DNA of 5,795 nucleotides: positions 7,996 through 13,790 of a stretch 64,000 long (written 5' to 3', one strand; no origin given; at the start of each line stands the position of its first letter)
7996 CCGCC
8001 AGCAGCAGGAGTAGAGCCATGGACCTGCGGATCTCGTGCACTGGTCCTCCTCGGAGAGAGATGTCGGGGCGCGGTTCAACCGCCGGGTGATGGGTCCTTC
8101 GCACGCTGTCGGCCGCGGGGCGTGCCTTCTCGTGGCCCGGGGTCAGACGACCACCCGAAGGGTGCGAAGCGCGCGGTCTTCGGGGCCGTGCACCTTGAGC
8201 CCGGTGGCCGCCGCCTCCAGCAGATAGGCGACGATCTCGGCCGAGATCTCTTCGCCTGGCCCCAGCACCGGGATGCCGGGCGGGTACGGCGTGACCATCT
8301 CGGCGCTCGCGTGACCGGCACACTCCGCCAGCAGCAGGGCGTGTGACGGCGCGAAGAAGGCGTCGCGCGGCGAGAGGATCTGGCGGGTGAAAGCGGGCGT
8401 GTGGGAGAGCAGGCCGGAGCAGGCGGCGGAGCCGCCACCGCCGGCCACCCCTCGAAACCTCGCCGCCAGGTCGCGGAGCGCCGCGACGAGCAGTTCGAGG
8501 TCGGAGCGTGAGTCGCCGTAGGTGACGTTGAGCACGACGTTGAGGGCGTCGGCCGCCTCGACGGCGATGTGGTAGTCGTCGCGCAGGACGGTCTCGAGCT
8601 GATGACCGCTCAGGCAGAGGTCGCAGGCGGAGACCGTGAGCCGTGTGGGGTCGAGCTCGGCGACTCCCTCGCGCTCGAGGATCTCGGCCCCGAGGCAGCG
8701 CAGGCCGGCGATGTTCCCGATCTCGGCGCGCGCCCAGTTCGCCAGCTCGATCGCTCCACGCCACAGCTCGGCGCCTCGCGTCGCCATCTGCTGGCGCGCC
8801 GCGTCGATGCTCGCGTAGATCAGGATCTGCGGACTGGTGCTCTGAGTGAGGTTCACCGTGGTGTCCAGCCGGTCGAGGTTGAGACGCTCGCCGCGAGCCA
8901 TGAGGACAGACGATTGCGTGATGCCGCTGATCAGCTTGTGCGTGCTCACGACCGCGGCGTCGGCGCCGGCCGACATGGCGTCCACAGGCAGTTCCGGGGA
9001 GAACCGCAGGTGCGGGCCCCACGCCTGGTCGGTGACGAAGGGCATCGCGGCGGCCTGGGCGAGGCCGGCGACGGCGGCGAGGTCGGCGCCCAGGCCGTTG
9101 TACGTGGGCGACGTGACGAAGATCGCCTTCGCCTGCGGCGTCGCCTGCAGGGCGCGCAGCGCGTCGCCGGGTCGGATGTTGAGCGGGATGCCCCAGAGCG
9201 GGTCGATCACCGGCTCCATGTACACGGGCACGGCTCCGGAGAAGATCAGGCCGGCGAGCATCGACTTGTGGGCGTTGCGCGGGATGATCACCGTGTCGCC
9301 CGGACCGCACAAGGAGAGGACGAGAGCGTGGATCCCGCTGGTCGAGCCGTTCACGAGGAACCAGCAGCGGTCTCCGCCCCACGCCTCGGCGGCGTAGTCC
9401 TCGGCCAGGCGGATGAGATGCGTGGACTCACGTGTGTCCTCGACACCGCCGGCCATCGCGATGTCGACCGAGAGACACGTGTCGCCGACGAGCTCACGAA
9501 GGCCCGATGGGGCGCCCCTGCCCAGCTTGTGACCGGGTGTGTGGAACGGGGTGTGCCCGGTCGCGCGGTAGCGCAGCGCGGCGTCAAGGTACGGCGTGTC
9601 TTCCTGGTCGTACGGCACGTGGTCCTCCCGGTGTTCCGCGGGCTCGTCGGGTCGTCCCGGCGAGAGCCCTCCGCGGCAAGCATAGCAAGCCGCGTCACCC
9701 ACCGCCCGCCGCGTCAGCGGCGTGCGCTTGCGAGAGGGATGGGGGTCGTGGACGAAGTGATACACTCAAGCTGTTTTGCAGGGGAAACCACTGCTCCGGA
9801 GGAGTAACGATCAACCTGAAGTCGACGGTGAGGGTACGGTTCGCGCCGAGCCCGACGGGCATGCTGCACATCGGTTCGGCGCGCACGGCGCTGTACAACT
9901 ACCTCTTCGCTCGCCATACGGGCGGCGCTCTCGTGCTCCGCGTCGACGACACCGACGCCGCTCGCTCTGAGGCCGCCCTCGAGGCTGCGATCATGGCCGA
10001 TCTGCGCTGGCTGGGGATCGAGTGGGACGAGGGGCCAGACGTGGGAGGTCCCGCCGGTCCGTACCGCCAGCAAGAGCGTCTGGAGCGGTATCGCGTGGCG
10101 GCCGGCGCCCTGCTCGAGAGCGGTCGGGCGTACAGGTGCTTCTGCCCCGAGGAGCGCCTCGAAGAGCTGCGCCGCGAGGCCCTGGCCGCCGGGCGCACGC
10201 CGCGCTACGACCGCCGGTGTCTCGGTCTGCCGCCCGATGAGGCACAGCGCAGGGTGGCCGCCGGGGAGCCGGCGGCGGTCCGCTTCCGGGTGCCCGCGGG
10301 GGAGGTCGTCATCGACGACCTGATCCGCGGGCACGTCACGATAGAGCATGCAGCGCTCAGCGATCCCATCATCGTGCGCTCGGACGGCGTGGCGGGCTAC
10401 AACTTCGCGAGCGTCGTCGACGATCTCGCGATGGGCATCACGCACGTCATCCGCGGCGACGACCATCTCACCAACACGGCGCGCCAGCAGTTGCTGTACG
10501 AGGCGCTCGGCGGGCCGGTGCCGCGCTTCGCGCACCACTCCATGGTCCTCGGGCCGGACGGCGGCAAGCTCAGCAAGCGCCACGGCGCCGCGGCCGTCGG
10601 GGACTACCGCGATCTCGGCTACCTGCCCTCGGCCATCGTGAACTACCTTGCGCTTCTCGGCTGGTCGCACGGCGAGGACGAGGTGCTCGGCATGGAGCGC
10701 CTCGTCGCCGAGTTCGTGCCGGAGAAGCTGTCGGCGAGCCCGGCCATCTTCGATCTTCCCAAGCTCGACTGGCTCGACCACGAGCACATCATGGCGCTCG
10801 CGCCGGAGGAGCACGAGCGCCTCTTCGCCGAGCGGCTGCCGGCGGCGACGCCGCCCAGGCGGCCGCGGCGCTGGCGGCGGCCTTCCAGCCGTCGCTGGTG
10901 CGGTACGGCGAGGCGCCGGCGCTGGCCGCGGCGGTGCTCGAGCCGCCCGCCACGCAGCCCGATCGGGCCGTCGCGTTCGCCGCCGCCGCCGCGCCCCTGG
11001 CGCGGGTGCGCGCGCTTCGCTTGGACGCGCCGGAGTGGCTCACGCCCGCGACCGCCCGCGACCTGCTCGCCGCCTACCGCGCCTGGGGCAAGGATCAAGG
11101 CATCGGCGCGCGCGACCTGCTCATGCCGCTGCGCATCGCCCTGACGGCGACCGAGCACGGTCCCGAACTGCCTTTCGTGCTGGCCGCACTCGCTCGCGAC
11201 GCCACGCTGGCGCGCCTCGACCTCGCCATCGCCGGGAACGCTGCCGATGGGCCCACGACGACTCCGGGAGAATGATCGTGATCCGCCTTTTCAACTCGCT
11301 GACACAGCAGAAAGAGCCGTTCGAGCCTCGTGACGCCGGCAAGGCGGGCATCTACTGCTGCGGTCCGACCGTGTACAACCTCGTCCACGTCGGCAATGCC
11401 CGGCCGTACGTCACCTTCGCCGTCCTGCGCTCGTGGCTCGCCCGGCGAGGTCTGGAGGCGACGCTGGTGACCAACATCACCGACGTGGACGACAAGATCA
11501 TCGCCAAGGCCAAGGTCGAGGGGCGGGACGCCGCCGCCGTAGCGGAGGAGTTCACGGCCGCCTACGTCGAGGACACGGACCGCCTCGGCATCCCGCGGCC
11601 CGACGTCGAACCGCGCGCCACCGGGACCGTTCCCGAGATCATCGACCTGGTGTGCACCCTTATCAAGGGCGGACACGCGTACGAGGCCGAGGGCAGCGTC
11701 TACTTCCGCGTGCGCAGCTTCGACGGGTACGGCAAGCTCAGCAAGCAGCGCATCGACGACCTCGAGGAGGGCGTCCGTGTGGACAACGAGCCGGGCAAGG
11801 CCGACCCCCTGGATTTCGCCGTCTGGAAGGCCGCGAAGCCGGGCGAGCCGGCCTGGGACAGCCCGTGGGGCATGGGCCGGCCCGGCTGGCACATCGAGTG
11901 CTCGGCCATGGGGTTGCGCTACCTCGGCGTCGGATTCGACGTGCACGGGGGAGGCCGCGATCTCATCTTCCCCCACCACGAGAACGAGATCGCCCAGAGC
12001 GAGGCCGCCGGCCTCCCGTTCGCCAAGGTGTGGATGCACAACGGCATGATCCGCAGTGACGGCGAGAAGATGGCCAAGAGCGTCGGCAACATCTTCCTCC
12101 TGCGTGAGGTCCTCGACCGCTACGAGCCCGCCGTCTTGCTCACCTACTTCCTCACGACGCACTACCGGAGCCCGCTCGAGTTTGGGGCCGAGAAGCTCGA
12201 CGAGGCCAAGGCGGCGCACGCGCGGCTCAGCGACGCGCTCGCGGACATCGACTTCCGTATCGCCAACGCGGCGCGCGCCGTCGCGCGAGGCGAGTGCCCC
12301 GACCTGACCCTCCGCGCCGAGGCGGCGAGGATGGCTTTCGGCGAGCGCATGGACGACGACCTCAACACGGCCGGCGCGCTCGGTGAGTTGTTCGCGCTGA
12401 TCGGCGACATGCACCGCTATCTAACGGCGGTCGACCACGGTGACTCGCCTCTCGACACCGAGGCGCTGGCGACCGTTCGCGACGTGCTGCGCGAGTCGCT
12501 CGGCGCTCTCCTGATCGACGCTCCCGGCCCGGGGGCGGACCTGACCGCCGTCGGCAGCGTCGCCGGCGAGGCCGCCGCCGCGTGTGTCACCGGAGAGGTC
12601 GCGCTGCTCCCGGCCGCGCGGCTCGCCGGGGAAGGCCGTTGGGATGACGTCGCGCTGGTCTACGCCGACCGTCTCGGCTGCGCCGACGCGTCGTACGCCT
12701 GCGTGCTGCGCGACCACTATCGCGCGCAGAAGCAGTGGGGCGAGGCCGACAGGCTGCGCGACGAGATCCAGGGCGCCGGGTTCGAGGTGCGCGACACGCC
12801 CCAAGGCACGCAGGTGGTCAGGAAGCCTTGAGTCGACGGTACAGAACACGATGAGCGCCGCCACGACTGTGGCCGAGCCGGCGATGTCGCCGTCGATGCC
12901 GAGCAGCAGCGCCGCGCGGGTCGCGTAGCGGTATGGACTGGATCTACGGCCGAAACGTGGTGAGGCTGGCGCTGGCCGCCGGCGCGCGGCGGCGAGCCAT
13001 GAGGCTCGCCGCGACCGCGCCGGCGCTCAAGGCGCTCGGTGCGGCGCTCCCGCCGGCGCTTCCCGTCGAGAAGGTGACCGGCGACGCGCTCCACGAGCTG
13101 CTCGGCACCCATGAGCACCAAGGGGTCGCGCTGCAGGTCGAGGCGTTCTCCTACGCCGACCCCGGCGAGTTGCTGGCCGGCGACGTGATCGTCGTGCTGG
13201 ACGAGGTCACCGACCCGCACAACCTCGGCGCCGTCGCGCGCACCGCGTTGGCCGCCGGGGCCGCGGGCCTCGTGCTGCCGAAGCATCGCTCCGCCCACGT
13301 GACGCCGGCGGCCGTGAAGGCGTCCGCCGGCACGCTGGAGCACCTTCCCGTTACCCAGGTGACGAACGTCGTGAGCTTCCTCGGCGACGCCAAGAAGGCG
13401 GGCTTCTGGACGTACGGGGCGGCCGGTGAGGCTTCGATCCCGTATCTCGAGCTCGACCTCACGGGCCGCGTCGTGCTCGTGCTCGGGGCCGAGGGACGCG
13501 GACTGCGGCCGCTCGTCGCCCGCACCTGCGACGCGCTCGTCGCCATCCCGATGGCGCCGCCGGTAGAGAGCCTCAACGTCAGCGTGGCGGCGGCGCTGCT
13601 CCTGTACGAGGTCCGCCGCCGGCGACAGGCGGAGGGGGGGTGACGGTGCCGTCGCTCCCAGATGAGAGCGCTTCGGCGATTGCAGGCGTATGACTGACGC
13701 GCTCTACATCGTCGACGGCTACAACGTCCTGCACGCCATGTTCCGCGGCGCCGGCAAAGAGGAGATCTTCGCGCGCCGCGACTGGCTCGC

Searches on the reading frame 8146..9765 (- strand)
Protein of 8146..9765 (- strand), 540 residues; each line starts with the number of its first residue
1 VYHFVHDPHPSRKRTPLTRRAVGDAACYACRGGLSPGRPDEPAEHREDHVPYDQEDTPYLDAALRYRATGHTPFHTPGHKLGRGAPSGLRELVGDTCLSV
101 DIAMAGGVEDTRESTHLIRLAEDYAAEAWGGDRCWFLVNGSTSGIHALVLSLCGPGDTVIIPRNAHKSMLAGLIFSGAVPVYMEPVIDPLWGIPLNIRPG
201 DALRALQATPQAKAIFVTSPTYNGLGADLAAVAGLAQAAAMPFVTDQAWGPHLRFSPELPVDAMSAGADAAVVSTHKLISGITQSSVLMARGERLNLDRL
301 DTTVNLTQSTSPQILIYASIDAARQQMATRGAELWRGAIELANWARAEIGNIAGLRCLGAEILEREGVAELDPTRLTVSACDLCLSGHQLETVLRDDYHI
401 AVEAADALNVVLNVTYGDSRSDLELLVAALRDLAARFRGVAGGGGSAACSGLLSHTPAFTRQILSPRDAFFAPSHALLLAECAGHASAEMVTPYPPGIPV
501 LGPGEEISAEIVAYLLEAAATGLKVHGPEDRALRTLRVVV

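Call 37: search_protein_families(library=pfam, proteins=[window:8146-9765:-], max_evalue=0.001)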
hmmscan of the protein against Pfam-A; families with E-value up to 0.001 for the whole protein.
window:8146-9765:- (540 aa): 3 families
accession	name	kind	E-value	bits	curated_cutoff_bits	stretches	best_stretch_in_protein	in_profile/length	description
PF01276.26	OKR_DC_1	-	2e-61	208.5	27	1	57-379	1-366/417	Orn/Lys/Arg decarboxylase, major domain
PF03711.20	OKR_DC_1_C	-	9.5e-09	36.1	24.2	1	476-521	65-113/132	Orn/Lys/Arg decarboxylase, C-terminal domain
PF01041.23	DegT_DnrJ_EryC1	-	0.00026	20.8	19.8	1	138-248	45-147/360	DegT/DnrJ/EryC1/StrS aminotransferase family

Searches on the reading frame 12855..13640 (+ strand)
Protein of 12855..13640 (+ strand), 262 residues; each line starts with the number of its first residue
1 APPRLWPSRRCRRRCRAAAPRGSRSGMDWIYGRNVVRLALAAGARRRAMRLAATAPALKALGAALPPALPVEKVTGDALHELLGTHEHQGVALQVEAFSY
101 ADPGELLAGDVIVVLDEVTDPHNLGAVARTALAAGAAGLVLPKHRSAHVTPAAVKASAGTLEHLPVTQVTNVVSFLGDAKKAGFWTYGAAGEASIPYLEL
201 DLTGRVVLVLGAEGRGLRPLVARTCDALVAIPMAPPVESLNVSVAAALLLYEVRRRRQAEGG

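Call 54: search_protein_families(library=pfam, proteins=[window:12855-13640:+], max_evalue=0.0001)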
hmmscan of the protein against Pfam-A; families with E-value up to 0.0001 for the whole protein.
window:12855-13640:+ (262 aa): 2 families
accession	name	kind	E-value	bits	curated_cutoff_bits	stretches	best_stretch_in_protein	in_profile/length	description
PF00588.24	SpoU_methylase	-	5.1e-42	143.8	29.7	1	111-251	2-142/142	SpoU rRNA Methylase family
PF08032.17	SpoU_sub_bind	-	1.5e-08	35.3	22.8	1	29-100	1-75/76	RNA 2'-O ribose methyltransferase substrate binding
